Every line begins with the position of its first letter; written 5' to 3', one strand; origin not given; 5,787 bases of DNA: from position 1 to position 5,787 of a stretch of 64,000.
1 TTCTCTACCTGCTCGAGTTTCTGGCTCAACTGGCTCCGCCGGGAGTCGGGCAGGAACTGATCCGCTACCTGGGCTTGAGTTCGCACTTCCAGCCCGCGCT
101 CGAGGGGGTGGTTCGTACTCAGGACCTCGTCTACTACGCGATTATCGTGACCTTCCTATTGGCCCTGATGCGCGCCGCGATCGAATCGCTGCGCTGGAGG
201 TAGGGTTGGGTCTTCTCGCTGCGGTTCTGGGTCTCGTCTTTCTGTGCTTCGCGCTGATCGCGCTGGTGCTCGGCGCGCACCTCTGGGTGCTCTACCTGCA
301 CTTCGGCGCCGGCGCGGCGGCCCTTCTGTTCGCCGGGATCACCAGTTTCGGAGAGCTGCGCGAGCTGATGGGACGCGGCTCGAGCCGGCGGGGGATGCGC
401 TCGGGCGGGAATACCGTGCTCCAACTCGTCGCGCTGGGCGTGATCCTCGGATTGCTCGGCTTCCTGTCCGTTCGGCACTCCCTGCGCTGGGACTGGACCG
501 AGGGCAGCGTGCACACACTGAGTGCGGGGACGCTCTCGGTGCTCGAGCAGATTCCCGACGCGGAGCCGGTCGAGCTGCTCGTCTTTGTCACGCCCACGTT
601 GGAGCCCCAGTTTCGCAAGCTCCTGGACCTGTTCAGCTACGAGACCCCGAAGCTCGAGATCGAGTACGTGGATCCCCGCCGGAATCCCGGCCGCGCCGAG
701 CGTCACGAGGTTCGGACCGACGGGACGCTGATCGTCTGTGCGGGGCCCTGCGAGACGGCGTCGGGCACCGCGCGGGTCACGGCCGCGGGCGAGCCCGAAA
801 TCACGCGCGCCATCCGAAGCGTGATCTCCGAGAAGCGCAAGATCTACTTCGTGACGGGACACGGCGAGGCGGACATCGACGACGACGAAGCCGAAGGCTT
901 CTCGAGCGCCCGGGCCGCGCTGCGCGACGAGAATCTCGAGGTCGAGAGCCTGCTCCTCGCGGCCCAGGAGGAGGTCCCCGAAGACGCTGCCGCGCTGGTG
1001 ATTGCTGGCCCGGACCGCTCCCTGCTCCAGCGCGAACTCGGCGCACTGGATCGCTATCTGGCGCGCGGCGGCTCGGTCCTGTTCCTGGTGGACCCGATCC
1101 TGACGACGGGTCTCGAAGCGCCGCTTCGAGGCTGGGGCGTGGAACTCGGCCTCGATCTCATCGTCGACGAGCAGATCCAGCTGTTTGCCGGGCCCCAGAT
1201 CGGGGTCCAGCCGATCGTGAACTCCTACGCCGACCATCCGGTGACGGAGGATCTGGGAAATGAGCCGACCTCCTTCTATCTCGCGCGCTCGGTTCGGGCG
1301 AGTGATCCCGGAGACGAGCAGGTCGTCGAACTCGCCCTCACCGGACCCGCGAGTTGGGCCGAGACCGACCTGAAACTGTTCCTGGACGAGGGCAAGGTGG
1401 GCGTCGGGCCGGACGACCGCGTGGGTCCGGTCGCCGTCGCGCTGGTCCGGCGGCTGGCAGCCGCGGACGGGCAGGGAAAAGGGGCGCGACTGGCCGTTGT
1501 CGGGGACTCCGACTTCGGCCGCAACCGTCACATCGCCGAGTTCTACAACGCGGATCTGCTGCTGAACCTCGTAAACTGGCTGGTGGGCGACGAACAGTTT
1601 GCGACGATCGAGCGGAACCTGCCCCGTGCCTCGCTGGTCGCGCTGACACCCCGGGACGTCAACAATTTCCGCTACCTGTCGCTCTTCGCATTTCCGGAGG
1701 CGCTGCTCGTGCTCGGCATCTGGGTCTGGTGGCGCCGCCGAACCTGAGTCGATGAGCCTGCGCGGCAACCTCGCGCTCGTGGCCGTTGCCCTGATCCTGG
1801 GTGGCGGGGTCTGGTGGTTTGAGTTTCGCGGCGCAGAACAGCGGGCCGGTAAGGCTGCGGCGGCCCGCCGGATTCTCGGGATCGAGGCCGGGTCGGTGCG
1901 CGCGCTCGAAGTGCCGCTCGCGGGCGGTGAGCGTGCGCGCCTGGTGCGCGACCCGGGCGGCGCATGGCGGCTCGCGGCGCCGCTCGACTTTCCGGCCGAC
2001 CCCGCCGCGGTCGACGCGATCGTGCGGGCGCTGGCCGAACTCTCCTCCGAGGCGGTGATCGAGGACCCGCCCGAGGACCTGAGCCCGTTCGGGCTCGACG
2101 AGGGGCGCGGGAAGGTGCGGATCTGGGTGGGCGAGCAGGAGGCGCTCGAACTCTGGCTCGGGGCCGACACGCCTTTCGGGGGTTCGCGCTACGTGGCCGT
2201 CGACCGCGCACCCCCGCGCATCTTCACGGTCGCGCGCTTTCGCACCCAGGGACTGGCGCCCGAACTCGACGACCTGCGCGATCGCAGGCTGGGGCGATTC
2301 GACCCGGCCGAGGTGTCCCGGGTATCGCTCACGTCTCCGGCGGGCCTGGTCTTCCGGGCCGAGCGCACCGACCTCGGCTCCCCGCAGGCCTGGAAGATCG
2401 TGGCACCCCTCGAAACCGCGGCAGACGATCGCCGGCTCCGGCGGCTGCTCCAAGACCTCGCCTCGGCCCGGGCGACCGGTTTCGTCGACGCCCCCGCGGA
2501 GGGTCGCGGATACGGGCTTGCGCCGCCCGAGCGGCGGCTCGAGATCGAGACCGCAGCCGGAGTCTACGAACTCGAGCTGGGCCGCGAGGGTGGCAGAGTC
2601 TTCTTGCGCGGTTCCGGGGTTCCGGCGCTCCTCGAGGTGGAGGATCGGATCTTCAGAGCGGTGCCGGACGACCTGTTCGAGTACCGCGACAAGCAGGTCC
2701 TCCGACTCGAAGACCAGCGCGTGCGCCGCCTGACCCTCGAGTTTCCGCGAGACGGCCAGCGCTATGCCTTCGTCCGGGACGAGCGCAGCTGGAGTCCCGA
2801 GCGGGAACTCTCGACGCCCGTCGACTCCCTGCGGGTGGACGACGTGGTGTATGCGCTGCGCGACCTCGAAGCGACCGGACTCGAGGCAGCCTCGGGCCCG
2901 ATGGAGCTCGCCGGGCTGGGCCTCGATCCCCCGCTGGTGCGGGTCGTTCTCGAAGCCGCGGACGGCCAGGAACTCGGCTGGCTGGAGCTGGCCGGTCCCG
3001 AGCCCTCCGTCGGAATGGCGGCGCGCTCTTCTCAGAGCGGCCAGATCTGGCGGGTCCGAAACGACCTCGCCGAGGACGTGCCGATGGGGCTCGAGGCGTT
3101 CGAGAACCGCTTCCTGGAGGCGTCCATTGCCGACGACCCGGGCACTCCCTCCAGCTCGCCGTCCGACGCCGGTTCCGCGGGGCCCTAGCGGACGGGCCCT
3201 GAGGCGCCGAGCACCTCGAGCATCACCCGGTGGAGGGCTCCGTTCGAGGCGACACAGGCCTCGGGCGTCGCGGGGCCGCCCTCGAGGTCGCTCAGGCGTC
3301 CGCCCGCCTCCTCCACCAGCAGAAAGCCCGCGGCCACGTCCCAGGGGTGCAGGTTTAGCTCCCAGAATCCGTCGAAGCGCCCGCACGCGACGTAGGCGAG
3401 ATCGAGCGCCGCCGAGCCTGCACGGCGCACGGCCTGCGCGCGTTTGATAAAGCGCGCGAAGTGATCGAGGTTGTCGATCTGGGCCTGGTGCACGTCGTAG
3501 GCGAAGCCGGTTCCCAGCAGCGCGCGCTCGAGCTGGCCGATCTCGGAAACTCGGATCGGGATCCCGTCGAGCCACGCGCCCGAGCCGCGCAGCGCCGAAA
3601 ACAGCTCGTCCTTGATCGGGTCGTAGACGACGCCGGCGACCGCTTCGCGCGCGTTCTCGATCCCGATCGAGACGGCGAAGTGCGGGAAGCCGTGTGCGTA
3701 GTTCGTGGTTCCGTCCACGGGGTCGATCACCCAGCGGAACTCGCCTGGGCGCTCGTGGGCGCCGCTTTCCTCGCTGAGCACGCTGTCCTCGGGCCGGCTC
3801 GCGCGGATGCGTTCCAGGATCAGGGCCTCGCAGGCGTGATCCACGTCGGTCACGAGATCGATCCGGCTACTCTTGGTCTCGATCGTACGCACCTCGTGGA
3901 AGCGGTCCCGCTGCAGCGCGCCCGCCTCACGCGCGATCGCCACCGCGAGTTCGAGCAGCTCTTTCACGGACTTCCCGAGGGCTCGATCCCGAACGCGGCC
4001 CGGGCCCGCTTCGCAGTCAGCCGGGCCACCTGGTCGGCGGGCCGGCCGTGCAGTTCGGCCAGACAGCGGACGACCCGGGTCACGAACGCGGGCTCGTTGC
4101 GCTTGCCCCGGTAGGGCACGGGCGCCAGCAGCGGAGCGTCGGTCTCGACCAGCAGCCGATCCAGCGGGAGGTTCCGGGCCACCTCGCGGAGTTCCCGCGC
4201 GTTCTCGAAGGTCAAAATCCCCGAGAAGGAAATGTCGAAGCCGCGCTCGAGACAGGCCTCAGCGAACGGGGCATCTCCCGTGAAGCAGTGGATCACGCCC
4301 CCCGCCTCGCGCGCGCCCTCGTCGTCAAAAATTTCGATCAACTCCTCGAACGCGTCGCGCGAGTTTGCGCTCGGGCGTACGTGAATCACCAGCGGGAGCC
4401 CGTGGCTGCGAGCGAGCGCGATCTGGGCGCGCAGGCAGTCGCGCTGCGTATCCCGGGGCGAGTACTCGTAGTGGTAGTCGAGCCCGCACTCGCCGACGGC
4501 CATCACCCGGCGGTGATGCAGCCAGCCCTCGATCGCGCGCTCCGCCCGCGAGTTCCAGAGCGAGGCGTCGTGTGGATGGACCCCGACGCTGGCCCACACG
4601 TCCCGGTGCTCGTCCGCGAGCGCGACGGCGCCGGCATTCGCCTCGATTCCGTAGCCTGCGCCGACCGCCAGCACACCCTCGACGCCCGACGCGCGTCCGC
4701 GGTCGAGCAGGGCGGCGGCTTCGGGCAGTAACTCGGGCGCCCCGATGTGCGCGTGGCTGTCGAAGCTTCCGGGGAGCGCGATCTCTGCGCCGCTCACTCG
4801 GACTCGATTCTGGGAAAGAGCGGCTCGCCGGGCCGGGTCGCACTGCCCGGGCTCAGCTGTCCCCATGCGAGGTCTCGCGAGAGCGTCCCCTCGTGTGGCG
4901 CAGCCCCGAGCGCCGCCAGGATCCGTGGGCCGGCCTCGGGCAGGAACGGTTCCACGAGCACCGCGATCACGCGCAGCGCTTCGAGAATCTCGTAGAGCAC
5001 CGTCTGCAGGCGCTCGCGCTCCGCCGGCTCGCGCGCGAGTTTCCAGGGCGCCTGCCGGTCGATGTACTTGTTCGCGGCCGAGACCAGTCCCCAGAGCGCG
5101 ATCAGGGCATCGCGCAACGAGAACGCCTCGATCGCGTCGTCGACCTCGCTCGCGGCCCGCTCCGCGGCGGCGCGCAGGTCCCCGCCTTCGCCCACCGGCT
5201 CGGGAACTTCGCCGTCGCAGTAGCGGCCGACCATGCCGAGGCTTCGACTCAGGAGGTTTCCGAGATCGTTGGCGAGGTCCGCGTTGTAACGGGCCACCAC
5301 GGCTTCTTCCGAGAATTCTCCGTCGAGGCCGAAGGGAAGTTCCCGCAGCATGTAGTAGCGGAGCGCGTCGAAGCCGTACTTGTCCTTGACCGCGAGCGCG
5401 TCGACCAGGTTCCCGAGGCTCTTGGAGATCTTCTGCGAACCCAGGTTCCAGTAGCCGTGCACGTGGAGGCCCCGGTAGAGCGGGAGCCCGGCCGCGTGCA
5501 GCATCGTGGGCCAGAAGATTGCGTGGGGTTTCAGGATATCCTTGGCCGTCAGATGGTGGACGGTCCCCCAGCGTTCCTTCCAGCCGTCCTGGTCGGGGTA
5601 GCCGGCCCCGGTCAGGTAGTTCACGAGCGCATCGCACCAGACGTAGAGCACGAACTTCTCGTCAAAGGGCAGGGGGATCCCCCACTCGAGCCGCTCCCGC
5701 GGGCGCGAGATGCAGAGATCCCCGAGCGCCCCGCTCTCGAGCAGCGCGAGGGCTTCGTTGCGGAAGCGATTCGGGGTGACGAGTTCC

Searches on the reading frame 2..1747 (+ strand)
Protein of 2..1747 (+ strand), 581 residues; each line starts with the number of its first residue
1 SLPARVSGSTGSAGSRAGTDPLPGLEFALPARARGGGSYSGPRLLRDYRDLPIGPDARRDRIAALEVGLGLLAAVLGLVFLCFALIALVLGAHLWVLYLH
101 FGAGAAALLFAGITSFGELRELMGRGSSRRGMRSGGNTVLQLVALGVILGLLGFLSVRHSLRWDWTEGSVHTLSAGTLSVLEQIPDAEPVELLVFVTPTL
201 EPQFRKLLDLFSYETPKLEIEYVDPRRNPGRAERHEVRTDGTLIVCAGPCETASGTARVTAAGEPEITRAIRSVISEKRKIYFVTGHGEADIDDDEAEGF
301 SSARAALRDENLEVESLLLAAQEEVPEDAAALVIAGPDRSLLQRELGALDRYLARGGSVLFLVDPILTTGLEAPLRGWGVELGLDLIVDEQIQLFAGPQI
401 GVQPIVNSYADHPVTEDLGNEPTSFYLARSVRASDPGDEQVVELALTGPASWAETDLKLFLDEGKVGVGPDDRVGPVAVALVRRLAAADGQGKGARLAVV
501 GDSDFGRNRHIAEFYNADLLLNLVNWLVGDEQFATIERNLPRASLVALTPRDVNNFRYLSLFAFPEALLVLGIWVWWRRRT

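Call 16: search_protein_families(library=pfam, proteins=[window:2-1747:+], max_evalue=0.00001)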
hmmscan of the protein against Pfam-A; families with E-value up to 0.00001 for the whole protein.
window:2-1747:+ (581 aa): 2 families
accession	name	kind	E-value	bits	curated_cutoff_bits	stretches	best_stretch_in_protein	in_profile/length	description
PF09822.16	ABC_transp_aux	-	3.3e-28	99.2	34.7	1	278-522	1-287/288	ABC-type uncharacterized transport system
PF14258.12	DUF4350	-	9.3e-12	46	30.4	1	294-524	3-181/181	Domain of unknown function (DUF4350)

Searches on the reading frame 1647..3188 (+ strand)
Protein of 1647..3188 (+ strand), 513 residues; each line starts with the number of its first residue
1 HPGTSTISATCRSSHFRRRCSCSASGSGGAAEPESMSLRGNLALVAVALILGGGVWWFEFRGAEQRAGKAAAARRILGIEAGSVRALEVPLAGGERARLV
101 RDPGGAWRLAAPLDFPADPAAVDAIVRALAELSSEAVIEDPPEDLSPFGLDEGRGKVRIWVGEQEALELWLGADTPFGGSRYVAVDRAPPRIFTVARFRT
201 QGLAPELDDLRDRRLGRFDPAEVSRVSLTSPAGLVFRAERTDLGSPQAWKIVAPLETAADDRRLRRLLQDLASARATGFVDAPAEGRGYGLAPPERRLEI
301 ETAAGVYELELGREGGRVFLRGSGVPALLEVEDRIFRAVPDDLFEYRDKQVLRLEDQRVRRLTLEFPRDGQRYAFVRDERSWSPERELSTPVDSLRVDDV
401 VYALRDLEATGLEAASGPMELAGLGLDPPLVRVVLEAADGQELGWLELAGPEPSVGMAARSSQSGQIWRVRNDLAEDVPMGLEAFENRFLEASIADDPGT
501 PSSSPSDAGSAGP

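Call 16: search_protein_families(library=pfam, proteins=[window:1647-3188:+], max_evalue=0.00001)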
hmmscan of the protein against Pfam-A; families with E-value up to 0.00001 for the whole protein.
window:1647-3188:+ (513 aa): 1 family
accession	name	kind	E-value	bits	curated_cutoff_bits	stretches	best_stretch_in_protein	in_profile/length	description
PF14238.11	DUF4340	-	1.3e-45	156.3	25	2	107-242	1-133/183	Domain of unknown function (DUF4340)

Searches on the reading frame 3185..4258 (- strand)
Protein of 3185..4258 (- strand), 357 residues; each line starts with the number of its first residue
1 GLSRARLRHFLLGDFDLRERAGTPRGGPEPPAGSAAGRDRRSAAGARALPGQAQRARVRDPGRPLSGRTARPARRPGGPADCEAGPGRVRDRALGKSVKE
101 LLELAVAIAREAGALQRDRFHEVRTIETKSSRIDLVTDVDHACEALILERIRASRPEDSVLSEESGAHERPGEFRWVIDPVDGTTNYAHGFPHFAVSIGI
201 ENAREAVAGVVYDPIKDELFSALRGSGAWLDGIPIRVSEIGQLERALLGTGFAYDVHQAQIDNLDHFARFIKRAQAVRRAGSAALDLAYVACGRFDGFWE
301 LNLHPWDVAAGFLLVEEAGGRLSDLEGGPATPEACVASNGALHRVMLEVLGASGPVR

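Call 38: search_protein_families(library=pfam, proteins=[window:3185-4258:-], max_evalue=0.00001)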
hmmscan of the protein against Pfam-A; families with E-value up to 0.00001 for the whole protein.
window:3185-4258:- (357 aa): 1 family
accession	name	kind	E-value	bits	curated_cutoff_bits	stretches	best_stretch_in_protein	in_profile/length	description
PF00459.30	Inositol_P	-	2.9e-68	230.7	27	1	99-337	3-250/271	Inositol monophosphatase family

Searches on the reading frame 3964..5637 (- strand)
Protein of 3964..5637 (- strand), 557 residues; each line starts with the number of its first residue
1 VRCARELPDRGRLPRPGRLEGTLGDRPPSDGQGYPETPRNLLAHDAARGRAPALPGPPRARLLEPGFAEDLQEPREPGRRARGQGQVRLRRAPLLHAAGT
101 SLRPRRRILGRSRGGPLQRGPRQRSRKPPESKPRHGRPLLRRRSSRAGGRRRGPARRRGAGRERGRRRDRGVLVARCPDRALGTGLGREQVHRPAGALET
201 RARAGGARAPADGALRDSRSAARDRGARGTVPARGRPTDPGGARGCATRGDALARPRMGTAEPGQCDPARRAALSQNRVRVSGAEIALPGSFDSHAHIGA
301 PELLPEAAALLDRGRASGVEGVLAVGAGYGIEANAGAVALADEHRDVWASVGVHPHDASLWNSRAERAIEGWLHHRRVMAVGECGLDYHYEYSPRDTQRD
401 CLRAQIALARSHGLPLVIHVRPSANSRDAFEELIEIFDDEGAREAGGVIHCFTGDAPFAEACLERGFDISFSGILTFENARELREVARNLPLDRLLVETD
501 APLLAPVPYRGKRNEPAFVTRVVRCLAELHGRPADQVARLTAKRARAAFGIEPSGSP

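Call 17: search_protein_families(library=pfam, proteins=[window:3964-5637:-], max_evalue=0.00001)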
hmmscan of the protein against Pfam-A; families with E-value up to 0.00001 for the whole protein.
window:3964-5637:- (557 aa): 1 family
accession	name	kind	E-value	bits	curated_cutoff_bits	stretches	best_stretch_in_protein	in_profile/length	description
PF01026.27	TatD_DNase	-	6.9e-73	245.6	27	1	292-550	1-253/253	TatD related DNase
